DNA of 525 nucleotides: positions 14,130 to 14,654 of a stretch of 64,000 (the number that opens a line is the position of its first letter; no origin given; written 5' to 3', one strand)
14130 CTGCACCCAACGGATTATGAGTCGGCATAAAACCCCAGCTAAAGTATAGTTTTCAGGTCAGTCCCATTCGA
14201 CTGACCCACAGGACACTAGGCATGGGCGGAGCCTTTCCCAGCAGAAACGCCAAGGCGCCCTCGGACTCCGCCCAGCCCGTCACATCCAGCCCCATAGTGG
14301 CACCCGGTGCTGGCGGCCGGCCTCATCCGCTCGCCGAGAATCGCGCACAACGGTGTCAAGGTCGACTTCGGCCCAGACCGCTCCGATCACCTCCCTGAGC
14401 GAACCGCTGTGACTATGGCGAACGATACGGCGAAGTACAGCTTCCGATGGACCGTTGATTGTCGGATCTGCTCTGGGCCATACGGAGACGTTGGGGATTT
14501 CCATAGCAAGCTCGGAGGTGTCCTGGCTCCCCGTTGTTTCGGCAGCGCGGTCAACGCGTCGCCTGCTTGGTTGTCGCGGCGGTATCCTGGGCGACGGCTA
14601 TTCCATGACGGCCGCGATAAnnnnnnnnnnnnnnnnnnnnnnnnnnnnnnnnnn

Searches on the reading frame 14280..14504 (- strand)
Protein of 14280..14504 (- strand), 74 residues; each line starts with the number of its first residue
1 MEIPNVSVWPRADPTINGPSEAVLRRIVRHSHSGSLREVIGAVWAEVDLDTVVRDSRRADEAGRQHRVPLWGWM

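Call 44: search_protein_families(library=pfam, proteins=[window:14280-14504:-], max_evalue=0.01)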
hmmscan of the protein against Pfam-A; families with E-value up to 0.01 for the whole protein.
window:14280-14504:- (74 aa): 0 families

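Call 93: search_protein_families(library=ncbifam, proteins=[window:14280-14504:-], max_evalue=0.00001)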
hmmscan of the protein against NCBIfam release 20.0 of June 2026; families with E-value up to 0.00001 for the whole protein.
window:14280-14504:- (74 aa): 0 families
